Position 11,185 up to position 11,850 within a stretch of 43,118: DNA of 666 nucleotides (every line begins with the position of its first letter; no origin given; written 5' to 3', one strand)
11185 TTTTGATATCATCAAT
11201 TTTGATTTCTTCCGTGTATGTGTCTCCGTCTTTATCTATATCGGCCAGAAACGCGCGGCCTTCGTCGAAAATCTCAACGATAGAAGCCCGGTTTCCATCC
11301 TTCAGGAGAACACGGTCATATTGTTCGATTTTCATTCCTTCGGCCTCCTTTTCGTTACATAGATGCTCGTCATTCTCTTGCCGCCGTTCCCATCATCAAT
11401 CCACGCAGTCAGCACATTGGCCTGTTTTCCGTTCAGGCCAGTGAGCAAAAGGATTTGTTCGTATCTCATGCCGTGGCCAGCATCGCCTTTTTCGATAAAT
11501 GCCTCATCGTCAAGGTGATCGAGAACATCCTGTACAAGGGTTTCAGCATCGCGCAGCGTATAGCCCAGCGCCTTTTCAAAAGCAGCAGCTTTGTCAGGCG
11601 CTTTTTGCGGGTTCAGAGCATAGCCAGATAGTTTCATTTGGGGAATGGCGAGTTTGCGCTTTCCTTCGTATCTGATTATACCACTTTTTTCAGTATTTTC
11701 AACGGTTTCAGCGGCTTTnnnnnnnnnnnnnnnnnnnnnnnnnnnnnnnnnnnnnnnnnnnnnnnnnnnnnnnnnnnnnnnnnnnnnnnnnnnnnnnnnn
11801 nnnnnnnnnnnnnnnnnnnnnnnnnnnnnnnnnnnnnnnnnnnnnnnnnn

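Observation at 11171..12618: MuF head protein fused to a DUF6883-like C-terminal module, plus a coupled 54-aa DUF4926-like ORF: candidate capsid-delivered toxin/immunity pair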

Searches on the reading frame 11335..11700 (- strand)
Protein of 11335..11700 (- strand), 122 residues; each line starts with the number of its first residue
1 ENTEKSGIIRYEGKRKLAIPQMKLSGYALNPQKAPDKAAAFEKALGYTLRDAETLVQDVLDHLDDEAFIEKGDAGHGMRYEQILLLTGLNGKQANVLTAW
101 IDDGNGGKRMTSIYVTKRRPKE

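Call 3: search_protein_families(library=pfam, proteins=[window:11335-11700:-], max_evalue=1)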
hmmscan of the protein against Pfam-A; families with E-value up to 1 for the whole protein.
window:11335-11700:- (122 aa): 1 family
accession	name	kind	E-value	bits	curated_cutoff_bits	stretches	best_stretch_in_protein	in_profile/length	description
PF21814.2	DUF6883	-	1.4e-12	48.3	27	1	16-117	7-110/110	Domain of unknown function (DUF6883)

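Call 4: search_protein_families(library=phrogs, proteins=[window:11335-11700:-], max_evalue=1)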
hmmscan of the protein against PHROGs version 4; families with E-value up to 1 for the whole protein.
window:11335-11700:- (122 aa): 1 family
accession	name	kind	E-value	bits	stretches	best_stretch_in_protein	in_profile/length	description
phrog_31486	-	unknown function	0.31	11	1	47-76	59-89/289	-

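Call 7: search_protein_families(library=ncbifam, proteins=[window:11335-11700:-], max_evalue=1)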
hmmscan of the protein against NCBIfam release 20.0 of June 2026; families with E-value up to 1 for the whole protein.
window:11335-11700:- (122 aa): 0 families

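Call 11: find_homologous_proteins(query=window:11335-11700:-)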
Query window:11335-11700:- (122 aa): 19 proteins with E <= 0.001 among 36 candidates.
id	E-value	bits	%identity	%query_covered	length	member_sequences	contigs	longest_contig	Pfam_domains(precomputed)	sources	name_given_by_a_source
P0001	3.8e-69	248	95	99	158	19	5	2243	PF21814.3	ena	-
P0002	2.1e-68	246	94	100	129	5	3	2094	PF21814.3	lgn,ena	-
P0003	9.0e-40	153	67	88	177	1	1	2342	PF21814.3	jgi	jgi:hypothetical protein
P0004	6.9e-37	144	60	100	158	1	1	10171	PF21814.3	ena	-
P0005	4.9e-34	135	61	83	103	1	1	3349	PF21814.3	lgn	-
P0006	3.6e-33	132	61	82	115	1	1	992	PF21814.3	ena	-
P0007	3.1e-32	129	57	98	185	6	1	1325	PF21814.3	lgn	-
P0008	5.4e-32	128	64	82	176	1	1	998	PF21814.3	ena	-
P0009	5.4e-30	122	54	98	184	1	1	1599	PF21814.3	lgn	-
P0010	1.1e-28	118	56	87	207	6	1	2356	PF21814.3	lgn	-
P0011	1.3e-28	117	57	93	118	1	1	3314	PF21814.3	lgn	-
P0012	4.4e-28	116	52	98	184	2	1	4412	PF21814.3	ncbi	-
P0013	7.3e-28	115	87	55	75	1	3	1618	-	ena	-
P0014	9.3e-26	108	58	76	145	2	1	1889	PF23847.2,PF21814.3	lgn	-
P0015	1.6e-24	104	51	90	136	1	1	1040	PF21814.3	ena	-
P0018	4.3e-20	90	52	81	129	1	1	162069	PF21814.3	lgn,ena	-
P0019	1.1e-17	82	48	87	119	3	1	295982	PF21814.3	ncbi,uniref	ncbi:DUF6883 domain-containing protein [Heyndrickxia oleronia]|uniref:DUF6883 domain-containing prot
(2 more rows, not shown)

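Call 17: predict_structure(alignment_id=A1)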
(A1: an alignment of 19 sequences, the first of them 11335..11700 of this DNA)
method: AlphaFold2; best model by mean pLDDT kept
length: 122 residues; sequences in the alignment: 19
mean_pLDDT: 86.8   pTM: 0.78
mean pLDDT of the five models: 86.8, 85.9, 85.3, 84.7, 83.2
residues with pLDDT >= 90: 77; 70-90: 31; 50-70: 8; < 50: 6
segments of 3 or more residues with pLDDT < 50: 1-6
pLDDT, mean of each block of 10 residues (from residue 1): 50 75 89 95 97 93 89 86 96 96 87 92 62
secondary structure, 60 per line:
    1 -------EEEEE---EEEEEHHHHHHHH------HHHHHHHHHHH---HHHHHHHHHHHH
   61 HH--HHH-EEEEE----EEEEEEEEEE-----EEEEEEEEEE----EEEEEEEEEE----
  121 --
elements in order: E8-12 E16-20 H21-28 H35-45 H49-62 E69-73 E78-87 E93-102 E107-116

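Call 21: fold_search(model_id=the predicted structure, library=pdb)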
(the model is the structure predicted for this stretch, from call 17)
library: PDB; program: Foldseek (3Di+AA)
matches with E <= 10: 1146; with E <= 0.001: 1
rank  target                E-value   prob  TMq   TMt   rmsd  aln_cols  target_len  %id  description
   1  6vek_A                6.3e-04  1.00  0.49  0.21  11.2       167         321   12  Contact-dependent growth inhibition toxin-immunity protein complex from from E. coli 3006, full-length (released 2021-01-27)
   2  6cp8_A                1.1e-03  1.00  0.54  0.42   9.4       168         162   13  Contact-dependent growth inhibition toxin-immunity protein complex from from E. coli 3006 (released 2019-03-13)
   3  6cp9_E                2.5e-03  1.00  0.59  0.60   4.6       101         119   11  Contact-dependent growth inhibition toxin - immunity protein complex from Klebsiella pneumoniae 342 (released 2019-03-13)
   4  6cp9_G                3.2e-03  1.00  0.59  0.65   4.6       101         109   11  Contact-dependent growth inhibition toxin - immunity protein complex from Klebsiella pneumoniae 342 (released 2019-03-13)
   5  6cp9_A                3.4e-03  1.00  0.60  0.61   4.6       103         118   11  Contact-dependent growth inhibition toxin - immunity protein complex from Klebsiella pneumoniae 342 (released 2019-03-13)
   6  6cp9_C                1.1e-02  1.00  0.55  0.57   4.7       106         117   17  Contact-dependent growth inhibition toxin - immunity protein complex from Klebsiella pneumoniae 342 (released 2019-03-13)
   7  3hx8_C                5.1e-02  0.41  0.25  0.25   7.2        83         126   14  Crystal structure of putative ketosteroid isomerase (NP_103587.1) from Mesorhizobium loti at 1.45 A resolution (released 2009-07-07)
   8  3hx8_B                5.1e-02  0.23  0.20  0.20   9.1        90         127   12  Crystal structure of putative ketosteroid isomerase (NP_103587.1) from Mesorhizobium loti at 1.45 A resolution (released 2009-07-07)
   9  7c5v_A                5.4e-02  0.47  0.31  0.25   8.1       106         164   13  Crystal structure of the iota-carbonic anhydrase from cyanobacterium complexed with bicarbonate (released 2021-04-28)
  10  7c5v_B                6.1e-02  0.47  0.32  0.27   7.6       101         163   15  Crystal structure of the iota-carbonic anhydrase from cyanobacterium complexed with bicarbonate (released 2021-04-28)
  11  5uwb_A                6.1e-02  0.47  0.30  0.21  10.0       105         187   15  Re-refined 4FCZ: lipid-bound crystal structure of toluene-tolerance protein from Pseudomonas putida (released 2017-04-19)
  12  3u97                  6.9e-02  0.80  0.31  0.44   5.8        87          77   14  1.1 Angstrom-resolution crystal structure of the Brucella abortus ribonuclease toxin, BrnT (released 2012-02-22)
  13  6d34_A                8.2e-02  0.28  0.27  0.26   8.9       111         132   13  Apo Crystal Structure of TerC, a Terfestatin Biosynthesis Enzyme (released 2018-06-13)
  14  7vd7_A                9.9e-02  0.80  0.34  0.41   5.4        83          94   19  Toxin - Antitoxin complex from Salmonella enterica serovar Typhimurium (released 2022-09-14)
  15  5u9o_F                9.9e-02  0.21  0.25  0.22  11.7       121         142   15  Cocrystal structure of the intermembrane space region of the plastid division proteins PARC6 and PDV1 (released 2017-12-20)
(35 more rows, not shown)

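Call 38: find_encoding_contigs(protein=P0019, flank=4000, max_places=2)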
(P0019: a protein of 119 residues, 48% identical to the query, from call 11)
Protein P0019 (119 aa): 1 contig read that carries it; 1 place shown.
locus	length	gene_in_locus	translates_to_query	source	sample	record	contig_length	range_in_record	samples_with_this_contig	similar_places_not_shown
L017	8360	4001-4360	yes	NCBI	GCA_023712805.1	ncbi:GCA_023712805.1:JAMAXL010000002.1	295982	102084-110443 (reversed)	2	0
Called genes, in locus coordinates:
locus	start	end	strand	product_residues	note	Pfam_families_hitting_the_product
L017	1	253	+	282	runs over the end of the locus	PF06056:Terminase_5 (weak), PF08281:Sigma70_r4_2 (weak), PF13384:HTH_23 (weak), PF03592:Terminase_2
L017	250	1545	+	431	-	PF03237:Terminase_6N, PF04466:Terminase_3, PF17288:Terminase_3C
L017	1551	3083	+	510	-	PF04860:Phage_portal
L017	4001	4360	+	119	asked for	PF21814:DUF6883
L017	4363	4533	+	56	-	-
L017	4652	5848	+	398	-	PF14550:Peptidase_S78_2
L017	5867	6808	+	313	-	-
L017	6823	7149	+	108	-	PF21488:YqbF_HeH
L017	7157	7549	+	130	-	PF11436:DUF3199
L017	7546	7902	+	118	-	PF12206:DUF3599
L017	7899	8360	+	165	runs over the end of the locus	PF04883:HK97-gp10_like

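Call 39: find_encoding_contigs(protein=P0018, flank=4000, max_places=2)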
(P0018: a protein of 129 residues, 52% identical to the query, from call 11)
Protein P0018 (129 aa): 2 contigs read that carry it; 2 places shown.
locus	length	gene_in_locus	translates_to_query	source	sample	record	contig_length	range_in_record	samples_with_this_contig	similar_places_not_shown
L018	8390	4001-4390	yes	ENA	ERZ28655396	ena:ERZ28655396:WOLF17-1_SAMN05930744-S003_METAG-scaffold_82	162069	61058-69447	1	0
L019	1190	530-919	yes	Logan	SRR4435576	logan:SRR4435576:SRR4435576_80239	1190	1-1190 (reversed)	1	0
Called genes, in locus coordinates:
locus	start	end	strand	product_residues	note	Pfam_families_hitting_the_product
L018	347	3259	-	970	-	-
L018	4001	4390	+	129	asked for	PF21814:DUF6883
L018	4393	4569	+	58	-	-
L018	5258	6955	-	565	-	PF02463:SMC_N, PF13175:AAA_15, PF13476:AAA_23, PF13555:AAA_29 (faint)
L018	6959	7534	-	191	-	PF00156:Pribosyltran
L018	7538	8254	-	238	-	PF00215:OMPdecase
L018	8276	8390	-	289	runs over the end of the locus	PF01180:DHO_dh, PF01207:Dus (weak), PF03060:NMO (weak), PF00977:His_biosynth (weak)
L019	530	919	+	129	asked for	PF21814:DUF6883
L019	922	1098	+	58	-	-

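Call 40: find_encoding_contigs(protein=P0004, flank=4000, max_places=2)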
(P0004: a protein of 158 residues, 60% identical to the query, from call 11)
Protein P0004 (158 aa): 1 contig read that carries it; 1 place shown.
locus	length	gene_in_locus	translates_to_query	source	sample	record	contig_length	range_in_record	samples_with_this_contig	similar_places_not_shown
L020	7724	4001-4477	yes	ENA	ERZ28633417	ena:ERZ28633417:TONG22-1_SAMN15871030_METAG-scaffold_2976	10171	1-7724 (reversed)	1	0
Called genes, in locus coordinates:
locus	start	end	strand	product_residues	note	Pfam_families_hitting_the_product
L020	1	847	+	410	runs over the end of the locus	PF04466:Terminase_3, PF17288:Terminase_3C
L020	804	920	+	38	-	-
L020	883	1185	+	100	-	-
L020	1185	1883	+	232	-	-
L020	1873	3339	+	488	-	PF05133:SPP1_portal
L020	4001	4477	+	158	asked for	PF21814:DUF6883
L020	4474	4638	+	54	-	-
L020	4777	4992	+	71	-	-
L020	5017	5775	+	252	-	PF01476:LysM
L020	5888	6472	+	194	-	PF06810:Phage_scaffold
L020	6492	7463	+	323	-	-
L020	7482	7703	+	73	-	-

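Call 45: find_related_loci(query=A1, collection=genome_contigs, flank=3000)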
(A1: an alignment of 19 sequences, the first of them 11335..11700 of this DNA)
Query A1 (122 aa) in genome_contigs; peptide patterns used: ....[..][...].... (x = any residue, [..] = any of these).
58 stretches matched a pattern; 38 encode a relative of the query (tblastn E <= 1e-3); 38 distinct loci.
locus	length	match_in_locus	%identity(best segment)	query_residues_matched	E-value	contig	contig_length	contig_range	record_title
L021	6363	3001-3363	58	1-122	7e-43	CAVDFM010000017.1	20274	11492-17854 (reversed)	bacterium isolate H07624-L1_cleanbin_000016 genome assembly, contig: Spades_H07624-L1_contig_1171, whole genome shotgun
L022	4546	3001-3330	64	8-118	5e-43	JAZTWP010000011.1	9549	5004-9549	MAG: Acutalibacteraceae bacterium isolate T1900045333_YK20190022.MAGScoT_cleanbin_000010 SGB_6552_k141_225037, whole gen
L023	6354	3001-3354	58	1-122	8e-41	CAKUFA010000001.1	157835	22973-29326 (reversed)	MAG: uncultured Clostridia bacterium isolate REFINED_METABAT215_TOP10_CONTIGS_1500_ASSEMBLY_K77_MERGED__Hadza_PheChl_Fib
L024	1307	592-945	54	4-122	1e-39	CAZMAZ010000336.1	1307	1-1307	MAG TPA_asm: uncultured Clostridium sp. isolate SRP225648_co1_463 genome assembly, contig: NODE_249594_length_1307_cov_3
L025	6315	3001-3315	58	14-119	3e-37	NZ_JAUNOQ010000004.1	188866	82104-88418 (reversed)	MAG: Phascolarctobacterium sp. isolate S34M_St_78 NODE_12_length_188866_cov_118.764945, whole genome shotgun sequence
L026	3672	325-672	52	3-122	7e-35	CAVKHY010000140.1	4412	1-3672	bacterium isolate H07659-L1_cleanbin_000005 genome assembly, contig: Spades_H07659-L1_contig_12430, whole genome shotgun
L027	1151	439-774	54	5-115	1e-34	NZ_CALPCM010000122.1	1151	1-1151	Hominisplanchenecus murintestinalis strain DSM 111139 NODE_122_length_1151_cov_22.629423, whole genome shotgun sequence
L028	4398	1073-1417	47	2-115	2e-31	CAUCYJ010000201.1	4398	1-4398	MAG TPA_asm: uncultured Lachnospiraceae bacterium isolate ERR9607186_bin.7_MetaWRAP_v1.3_MAG genome assembly, contig: ER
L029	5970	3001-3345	51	1-115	4e-31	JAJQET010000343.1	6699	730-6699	MAG: Clostridiales bacterium isolate MI.B10_15 NODE_2155_length_6699_cov_5.576159, whole genome shotgun sequence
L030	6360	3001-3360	44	1-119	9e-30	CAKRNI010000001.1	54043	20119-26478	MAG: uncultured Lachnospiraceae bacterium isolate REFINED_METABAT215_TOP10_CONTIGS_1500_ASSEMBLY_K77_MERGED__Hadza_PheCh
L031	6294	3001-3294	54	19-115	3e-29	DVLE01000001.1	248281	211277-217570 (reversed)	MAG TPA_asm: Candidatus Merdisoma merdipullorum isolate CHK197-19677 CHK197__C12956_L248281_ERR3414592, whole genome sho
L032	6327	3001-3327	50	8-115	1e-28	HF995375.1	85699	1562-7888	Firmicutes bacterium CAG:646 genomic scaffold, scf120, whole genome shotgun sequence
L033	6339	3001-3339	48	5-117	9e-28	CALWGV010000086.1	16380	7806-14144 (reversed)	MAG: uncultured Lachnospiraceae bacterium isolate E0_LS__bin123 genome assembly, contig: E0_LS__k127_2123075, whole geno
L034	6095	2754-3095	46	4-115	1e-27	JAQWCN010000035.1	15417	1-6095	MAG: Eubacteriaceae bacterium isolate STF2_29 NODE_10304_length_15417_cov_5.080249_Sandtown_F2, whole genome shotgun seq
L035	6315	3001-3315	50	16-119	6e-27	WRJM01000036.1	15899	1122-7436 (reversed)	MAG: Oscillospiraceae bacterium isolate Nt197P3bin86 Ga0082212_10006358, whole genome shotgun sequence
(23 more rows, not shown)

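Call 62: search_dna_similar(query=window:11335-11700:-, collection=phages, mode=protein, max_rows=25)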
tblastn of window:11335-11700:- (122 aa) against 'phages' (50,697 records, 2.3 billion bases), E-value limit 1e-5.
No match.

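Call 65: search_solved_structures(query=A1, max_evalue=10, show_alignments=3)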
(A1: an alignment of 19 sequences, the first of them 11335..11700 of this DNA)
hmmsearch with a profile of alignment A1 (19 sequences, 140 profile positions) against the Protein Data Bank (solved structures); distinct sequences matched with E-value up to 10: 3.
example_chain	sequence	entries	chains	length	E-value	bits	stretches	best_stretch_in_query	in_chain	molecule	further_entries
2ra4_A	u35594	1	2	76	0.046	16.9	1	34-89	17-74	Small-inducible cytokine A13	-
6k5u_A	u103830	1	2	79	0.73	13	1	85-117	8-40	Telomeric DNA-binding factor trf1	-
8ynu_A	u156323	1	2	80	1.1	12.4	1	89-117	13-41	Telomeric DNA-binding factor trf1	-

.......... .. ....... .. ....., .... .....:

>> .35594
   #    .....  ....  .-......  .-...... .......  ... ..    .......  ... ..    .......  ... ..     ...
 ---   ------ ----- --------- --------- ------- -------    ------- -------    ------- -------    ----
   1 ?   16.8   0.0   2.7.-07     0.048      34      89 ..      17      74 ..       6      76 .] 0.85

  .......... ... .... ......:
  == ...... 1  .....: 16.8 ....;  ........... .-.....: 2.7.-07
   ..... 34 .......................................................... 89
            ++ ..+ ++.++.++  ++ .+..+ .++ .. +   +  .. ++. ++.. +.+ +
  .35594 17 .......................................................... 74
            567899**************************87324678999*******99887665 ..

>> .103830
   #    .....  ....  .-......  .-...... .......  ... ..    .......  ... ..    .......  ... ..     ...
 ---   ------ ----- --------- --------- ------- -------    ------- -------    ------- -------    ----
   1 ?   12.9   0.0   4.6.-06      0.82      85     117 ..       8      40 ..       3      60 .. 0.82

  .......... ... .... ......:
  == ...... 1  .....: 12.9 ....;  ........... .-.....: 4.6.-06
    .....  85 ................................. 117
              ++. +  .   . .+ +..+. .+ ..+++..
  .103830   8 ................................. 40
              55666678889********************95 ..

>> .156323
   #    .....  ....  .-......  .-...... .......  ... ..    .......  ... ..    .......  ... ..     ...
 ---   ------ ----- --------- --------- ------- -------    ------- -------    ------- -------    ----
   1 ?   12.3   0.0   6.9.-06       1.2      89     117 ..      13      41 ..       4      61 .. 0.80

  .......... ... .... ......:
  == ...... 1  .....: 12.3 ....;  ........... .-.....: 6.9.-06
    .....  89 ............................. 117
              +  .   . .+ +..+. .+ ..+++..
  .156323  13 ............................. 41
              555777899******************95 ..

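Call 77: fold_search(model_id=the predicted structure, library=viral)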
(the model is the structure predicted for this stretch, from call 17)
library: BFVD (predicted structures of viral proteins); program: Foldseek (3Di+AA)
matches with E <= 10: 1095; with E <= 0.001: 3
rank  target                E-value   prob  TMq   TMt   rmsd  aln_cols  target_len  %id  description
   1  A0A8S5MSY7            7.9e-14  1.00  0.79  0.31   0.7        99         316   61  Zinc-binding metallo-peptidase [virus sp. ctzmw3]
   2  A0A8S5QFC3            2.8e-12  1.00  0.83  0.22   7.3       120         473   42  Minor capsid protein [Siphoviridae sp. ctoRD1]
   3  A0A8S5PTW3            6.9e-08  1.00  0.65  0.18   3.7       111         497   34  Minor capsid protein [Siphoviridae sp. ctJER10]
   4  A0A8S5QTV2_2          7.8e-03  0.97  0.43  0.08   9.5       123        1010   14  Nuclease [Podoviridae sp. ctKS020]
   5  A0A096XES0            2.3e-02  0.96  0.42  0.12   5.5       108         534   12  Phage MuF C-terminal domain-containing protein [Escherichia phage phi191]
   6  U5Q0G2                3.3e-02  0.92  0.44  0.46  12.2       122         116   10  Uncharacterized protein [Bacillus phage Slash]
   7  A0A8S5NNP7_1          4.0e-02  0.98  0.57  0.08   5.7       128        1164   12  EF-hand domain-containing protein [Myoviridae sp. ctagO6]
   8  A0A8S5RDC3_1          4.5e-02  0.90  0.46  0.06   5.7       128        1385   13  Crystallin beta/gamma motif-containing protein [virus sp. ctd0M1]
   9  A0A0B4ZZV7            4.7e-02  0.44  0.27  0.28  13.1        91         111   19  Uncharacterized protein [Mycobacterium phage Cosmo]
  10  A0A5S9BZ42            4.7e-02  0.41  0.25  0.18   9.3        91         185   14  Uncharacterized protein [Tenacibaculum phage PTm1]
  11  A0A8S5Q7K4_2          5.0e-02  0.92  0.51  0.06   6.4       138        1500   12  Large polyvalent protein-associated domain-containing protein [Podoviridae sp. ctJaJ36]
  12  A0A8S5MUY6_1          7.2e-02  0.75  0.39  0.07   6.2       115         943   11  Nuclease [Myoviridae sp. ctxZR60]
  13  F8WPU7                7.7e-02  0.60  0.30  0.32   7.8        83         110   14  (no name in the UniProt tables at hand)
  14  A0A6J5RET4            8.2e-02  0.94  0.32  0.44   3.2        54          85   11  Uncharacterized protein [uncultured Caudovirales phage]
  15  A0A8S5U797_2          8.2e-02  0.93  0.54  0.08   6.5       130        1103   11  Large polyvalent protein-associated domain 3 (Fragment) [Podoviridae sp. ctngc57]
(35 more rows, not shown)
